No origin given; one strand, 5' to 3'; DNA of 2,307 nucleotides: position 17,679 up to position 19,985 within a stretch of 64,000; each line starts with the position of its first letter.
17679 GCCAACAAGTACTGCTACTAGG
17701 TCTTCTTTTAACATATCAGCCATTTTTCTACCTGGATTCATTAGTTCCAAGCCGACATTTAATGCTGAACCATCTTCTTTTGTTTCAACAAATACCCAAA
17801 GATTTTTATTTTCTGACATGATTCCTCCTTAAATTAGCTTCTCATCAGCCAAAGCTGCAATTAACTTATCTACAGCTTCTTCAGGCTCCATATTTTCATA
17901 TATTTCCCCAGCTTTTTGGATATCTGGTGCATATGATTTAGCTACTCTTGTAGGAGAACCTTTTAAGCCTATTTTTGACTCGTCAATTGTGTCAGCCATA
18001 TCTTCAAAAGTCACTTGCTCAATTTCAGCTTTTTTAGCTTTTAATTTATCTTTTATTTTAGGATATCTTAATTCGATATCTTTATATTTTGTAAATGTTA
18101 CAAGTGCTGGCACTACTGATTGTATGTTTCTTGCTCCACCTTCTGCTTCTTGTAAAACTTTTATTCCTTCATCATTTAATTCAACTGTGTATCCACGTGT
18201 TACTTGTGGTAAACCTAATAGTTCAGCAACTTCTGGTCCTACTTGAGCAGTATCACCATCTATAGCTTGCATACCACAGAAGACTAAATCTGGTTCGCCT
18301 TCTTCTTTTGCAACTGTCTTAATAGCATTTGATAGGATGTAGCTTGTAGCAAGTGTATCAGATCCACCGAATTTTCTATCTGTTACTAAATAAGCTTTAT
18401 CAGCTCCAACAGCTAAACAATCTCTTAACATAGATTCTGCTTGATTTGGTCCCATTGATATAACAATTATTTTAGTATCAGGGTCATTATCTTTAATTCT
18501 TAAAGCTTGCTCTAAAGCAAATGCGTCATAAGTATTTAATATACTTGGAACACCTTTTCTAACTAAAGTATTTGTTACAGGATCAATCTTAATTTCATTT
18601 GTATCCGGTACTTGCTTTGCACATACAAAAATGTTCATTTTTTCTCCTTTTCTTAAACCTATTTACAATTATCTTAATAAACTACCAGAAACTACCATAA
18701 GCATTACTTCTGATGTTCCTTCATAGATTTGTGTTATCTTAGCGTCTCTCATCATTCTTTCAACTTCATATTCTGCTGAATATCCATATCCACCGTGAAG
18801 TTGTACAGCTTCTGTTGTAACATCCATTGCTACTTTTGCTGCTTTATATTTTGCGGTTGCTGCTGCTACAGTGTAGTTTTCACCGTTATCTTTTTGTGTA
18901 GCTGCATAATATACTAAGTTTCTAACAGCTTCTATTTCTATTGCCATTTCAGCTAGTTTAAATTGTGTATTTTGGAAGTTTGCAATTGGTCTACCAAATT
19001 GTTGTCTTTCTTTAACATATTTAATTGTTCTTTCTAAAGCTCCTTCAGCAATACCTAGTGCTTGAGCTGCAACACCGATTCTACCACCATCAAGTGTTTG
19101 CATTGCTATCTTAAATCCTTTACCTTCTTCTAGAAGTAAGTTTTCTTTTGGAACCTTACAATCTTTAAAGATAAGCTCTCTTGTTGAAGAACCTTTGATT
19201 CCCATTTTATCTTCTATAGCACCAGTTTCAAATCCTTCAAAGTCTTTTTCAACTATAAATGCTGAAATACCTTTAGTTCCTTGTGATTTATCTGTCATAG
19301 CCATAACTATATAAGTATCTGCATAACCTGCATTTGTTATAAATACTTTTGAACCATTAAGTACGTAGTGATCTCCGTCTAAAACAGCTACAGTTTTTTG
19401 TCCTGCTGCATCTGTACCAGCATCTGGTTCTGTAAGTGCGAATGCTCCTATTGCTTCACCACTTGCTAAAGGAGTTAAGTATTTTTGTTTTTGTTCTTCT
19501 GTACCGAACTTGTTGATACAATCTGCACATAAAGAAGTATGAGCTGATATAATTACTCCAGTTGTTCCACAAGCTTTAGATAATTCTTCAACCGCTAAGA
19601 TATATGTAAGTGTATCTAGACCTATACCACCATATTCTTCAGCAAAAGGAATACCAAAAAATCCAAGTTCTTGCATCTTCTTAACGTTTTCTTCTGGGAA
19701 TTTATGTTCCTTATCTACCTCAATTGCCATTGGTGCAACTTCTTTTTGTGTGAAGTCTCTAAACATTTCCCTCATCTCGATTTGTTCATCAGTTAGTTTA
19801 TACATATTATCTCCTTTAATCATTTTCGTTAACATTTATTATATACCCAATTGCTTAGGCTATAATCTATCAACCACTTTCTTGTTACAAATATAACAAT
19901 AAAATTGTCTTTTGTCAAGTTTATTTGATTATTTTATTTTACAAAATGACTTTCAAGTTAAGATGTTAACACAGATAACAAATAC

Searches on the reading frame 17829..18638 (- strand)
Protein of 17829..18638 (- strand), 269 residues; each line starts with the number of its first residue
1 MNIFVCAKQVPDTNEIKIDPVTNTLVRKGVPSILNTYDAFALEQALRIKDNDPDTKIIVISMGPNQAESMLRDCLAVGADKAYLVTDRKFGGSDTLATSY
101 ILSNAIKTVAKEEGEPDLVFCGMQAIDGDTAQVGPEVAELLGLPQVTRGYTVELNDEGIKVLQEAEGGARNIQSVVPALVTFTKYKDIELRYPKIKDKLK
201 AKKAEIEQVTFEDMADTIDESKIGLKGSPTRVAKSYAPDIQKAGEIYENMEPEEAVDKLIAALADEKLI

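Call 5: search_protein_families(library=ncbifam, proteins=[window:17829-18638:-], max_evalue=1e-10)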
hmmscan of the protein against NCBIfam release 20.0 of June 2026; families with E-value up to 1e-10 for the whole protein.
window:17829-18638:- (269 aa): 5 families
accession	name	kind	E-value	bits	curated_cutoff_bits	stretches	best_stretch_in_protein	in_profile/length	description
NF040731.1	flavo_sub_EftB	exception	9.6e-87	290.6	445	1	3-268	2-259/260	electron transfer flavoprotein subunit beta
NF042971.1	AcrlCoAredClosAcrB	equivalog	1.5e-67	227.4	475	1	1-269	1-266/266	acryloyl-CoA reductase electron transfer subunit gamma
TIGR04503.1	mft_etfB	hypoth_equivalog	8.2e-22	77.9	200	1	15-220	11-224/290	mycofactocin-associated electron transfer flavoprotein beta subunit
NF008998.0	PRK12342.1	equivalog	1e-18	67.6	338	1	1-264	1-250/254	electron transfer flavoprotein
NF002888.0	PRK03359.1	subfamily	3.8e-16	59.3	219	1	1-214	1-211/256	putative electron transfer flavoprotein FixA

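Call 22: search_solved_structures(query=window:17829-18638:-, max_evalue=1e-15, show_alignments=4)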
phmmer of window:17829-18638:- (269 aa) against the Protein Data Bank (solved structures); distinct sequences matched with E-value up to 1e-15: 9.
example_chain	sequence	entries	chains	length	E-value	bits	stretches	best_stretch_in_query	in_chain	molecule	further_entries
4kpu_B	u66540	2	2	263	7.5e-76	258.4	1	1-269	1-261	Electron transfer flavoprotein alpha/beta-subunit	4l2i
6fah_B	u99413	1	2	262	9.4e-62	212.2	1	1-267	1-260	Caffeyl-CoA reductase-Etf complex subunit CarD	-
5ol2_B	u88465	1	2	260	3.2e-55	190.8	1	1-249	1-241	Electron transfer flavoprotein small subunit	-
7qh2_B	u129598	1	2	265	3.9e-52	180.7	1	3-242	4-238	Lactate dehydrogenase (NAD(+),ferredoxin) subunit LctB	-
7koe_A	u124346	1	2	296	2e-49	171.9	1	2-264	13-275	Electron transfer flavoprotein, beta subunit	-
1o94_C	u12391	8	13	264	1.1e-24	90.8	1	34-254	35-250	ELECTRON TRANSFER FLAVOPROTEIN BETA-SUBUNIT | ELECTRON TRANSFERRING FLAVOPROTEIN BETA-SUBUNIT | Electron transfer flavoprotein subunit beta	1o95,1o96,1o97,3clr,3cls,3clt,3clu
1efp_B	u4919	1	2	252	4.8e-23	85.5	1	29-214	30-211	PROTEIN (ELECTRON TRANSFER FLAVOPROTEIN)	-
1efv_B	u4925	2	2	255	1.6e-22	83.7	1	3-232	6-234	ELECTRON TRANSFER FLAVOPROTEIN | Electron transfer flavoprotein beta-subunit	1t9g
2a1t_S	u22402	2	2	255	1e-21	81.1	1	3-232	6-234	Electron transfer flavoprotein beta-subunit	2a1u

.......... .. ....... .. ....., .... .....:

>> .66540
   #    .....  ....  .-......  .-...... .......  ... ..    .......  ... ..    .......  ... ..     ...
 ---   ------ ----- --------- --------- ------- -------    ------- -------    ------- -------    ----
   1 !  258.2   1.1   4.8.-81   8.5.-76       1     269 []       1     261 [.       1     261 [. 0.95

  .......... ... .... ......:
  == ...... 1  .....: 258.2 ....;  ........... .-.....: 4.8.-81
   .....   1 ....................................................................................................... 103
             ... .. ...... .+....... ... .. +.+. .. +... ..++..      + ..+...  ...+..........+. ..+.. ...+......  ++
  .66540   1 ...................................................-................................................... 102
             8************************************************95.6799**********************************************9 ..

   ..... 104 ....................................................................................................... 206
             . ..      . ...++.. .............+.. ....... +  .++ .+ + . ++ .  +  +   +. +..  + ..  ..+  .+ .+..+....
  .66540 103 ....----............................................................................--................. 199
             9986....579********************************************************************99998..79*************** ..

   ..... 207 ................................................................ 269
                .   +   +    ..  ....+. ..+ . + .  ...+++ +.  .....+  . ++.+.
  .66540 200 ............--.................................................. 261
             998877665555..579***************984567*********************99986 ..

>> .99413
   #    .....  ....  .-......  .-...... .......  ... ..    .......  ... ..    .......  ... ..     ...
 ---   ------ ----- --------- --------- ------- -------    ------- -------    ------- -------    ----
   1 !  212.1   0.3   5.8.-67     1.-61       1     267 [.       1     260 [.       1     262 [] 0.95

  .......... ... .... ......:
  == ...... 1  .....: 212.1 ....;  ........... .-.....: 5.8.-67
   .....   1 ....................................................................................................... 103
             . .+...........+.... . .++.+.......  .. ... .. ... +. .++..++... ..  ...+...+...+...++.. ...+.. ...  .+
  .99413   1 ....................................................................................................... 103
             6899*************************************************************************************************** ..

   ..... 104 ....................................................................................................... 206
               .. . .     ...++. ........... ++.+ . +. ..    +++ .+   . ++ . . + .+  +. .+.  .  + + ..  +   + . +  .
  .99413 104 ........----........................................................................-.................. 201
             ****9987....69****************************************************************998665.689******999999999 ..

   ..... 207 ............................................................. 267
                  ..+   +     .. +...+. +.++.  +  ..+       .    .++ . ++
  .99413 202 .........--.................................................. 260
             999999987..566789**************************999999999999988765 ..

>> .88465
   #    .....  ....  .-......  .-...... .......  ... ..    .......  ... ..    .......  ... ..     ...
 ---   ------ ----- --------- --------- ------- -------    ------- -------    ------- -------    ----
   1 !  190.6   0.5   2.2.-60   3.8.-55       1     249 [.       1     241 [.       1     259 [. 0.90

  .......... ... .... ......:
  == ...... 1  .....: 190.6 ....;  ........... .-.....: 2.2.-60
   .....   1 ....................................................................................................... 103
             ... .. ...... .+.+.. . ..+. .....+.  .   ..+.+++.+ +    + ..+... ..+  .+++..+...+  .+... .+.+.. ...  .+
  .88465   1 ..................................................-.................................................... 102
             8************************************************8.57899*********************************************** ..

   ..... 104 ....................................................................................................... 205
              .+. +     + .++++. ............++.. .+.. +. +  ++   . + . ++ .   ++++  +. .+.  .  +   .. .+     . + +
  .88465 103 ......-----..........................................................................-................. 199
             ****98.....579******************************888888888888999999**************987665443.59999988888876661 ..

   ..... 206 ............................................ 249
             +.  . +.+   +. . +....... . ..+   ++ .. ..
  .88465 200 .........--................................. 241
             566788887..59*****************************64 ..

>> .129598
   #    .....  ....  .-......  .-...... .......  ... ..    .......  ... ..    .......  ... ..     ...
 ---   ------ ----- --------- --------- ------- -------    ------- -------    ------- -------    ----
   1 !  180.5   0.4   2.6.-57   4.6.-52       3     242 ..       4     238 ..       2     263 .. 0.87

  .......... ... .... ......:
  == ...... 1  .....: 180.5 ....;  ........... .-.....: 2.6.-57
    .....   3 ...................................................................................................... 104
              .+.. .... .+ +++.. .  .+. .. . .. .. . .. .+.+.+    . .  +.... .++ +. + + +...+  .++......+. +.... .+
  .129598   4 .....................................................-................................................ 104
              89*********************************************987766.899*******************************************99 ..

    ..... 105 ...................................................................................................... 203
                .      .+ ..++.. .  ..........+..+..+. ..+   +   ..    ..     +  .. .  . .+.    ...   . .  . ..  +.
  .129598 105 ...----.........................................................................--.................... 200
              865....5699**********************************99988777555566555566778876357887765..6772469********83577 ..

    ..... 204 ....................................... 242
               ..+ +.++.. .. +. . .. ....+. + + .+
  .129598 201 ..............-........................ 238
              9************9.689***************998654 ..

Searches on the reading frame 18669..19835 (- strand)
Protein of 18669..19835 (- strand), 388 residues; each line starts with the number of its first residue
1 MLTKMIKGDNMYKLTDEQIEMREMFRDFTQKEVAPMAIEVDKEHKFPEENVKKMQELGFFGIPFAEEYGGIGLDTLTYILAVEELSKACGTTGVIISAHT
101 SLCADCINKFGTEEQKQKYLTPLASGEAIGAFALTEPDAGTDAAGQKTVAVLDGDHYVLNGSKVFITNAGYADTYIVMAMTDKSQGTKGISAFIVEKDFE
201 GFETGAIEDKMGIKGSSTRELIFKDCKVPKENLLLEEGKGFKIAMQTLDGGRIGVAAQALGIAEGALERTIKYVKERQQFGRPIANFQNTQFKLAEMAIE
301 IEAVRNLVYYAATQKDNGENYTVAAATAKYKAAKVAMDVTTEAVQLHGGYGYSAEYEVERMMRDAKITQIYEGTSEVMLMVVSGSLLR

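Call 5: search_protein_families(library=ncbifam, proteins=[window:18669-19835:-], max_evalue=1e-10)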
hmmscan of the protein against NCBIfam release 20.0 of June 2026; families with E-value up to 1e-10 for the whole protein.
window:18669-19835:- (388 aa): 23 families
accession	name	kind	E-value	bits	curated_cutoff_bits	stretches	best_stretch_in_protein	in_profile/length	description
NF042972.1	AcrlCoAredClosAcrC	equivalog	3.8e-158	526.1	640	1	12-387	3-377/378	acryloyl-CoA reductase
NF058590.1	AcCoDHFadEBacil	equivalog_domain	2.7e-111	372.9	600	1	13-388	20-412/586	acyl-CoA dehydrogenase FadE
NF045552.1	GlutCoADH_Des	equivalog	2e-103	346.6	470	1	12-383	3-376/387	glutaryl-CoA dehydrogenase Acd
NF043006.1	CyhCrbnylCoADH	equivalog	5.2e-95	318.6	650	1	16-383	6-372/380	cyclohexane-1-carbonyl-CoA dehydrogenase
NF042439.1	SulpropCoADesulf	equivalog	3.2e-90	302.6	600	1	25-387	4-371/379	3-sulfinopropanoyl-CoA desulfinase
NF045652.1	ProlPCPDhRedW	equivalog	5.1e-83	279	650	1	17-378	3-365/376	L-prolyl-[peptidyl-carrier protein] dehydrogenase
NF053553.1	prodigi_MBC_PigA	equivalog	1.1e-79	268.4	500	1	12-382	3-375/381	prodigiosin MBC biosynthesis dehydrogenase PigA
NF008997.0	PRK12341.1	equivalog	8.4e-74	248.9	537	1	12-385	3-375/382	acyl-CoA dehydrogenase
TIGR03207.1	cyc_hxne_CoA_dh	equivalog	2.7e-69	233.7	575.35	1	15-383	2-368/372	cyclohexanecarboxyl-CoA dehydrogenase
NF002885.1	PRK03354.1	equivalog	3.5e-63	213.9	540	1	12-384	3-371/378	crotonobetainyl-CoA dehydrogenase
NF052270.1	Staph_DH_FadE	equivalog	1.1e-59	202.2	600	1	13-384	20-391/400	acyl-CoA dehydrogenase FadE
NF049984.1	Rv1679_FadE16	equivalog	1.7e-44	152.6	600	1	36-378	15-357/371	Rv1679 family acyl-CoA dehydrogenase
NF007000.1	PRK09463.1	subfamily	4.9e-37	127.6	600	1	39-351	66-397/726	acyl-CoA dehydrogenase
TIGR03203.1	pimD_small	equivalog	4.4e-36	124.8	652.7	1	52-366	44-356/378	pimeloyl-CoA dehydrogenase small subunit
NF009586.0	PRK13026.1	subfamily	3e-32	111.8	608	1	41-351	104-432/777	acyl-CoA dehydrogenase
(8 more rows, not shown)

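Call 51: search_solved_structures(query=window:18669-19835:-, max_evalue=1e-60, show_alignments=0)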
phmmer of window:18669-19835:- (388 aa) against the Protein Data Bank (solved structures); distinct sequences matched with E-value up to 1e-60: 56.
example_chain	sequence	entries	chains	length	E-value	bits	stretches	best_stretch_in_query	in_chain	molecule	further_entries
5ol2_C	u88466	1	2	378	1.4e-160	537.6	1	21-388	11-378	Acyl-CoA dehydrogenase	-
4l1f_A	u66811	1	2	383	5e-145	486.4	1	12-388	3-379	Acyl-CoA dehydrogenase domain protein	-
9w60_A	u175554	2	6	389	1.4e-144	484.9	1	14-388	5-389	Butyryl CoA dehydrogenase apo protein | Butyryl CoA Dehydrogenase with FAD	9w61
1buc_A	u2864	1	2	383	4.1e-130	437.3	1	12-388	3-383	BUTYRYL-COA DEHYDROGENASE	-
5lnx_A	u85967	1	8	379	1.4e-121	409.2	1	14-387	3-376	Acyl-CoA dehydrogenase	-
1jqi_A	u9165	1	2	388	6.3e-117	393.9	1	18-388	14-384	short chain acyl-CoA dehydrogenase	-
7y0a_A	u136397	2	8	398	1.2e-113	383.1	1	21-388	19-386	Short-chain specific acyl-CoA dehydrogenase, mitochondrial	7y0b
8sgs_A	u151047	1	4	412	1.4e-113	383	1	21-388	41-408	Short-chain specific acyl-CoA dehydrogenase, mitochondrial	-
2vig_A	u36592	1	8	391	8.3e-113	380.4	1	21-388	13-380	SHORT-CHAIN SPECIFIC ACYL-COA DEHYDROGENASE,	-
3pfd_A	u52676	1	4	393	6.4e-110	370.9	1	11-388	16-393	Acyl-CoA dehydrogenase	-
6fah_C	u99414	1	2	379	1.3e-108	366.6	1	17-388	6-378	Caffeyl-CoA reductase-Etf complex subunit CarC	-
4u83_A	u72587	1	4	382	3.3e-106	358.7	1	13-383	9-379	Acyl-CoA dehydrogenase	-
7w0j_A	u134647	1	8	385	5.8e-104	351.3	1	10-387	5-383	Acyl-CoA dehydrogenase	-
8i4p_A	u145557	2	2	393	6.3e-104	351.2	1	10-387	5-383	Acyl-CoA dehydrogenase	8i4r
4m9a_A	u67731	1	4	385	2.8e-99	335.9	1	15-384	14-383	Acyl-CoA dehydrogenase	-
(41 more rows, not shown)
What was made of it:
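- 18669..19835 (-): Butyryl-CoA dehydrogenase of the classical type. Proposed final acceptor enzyme for lactate electrons. Best solved relative is the Bcd of the C. difficile bifurcating Bcd-EtfAB complex, 5ol2_C, 538 bits (call 51).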
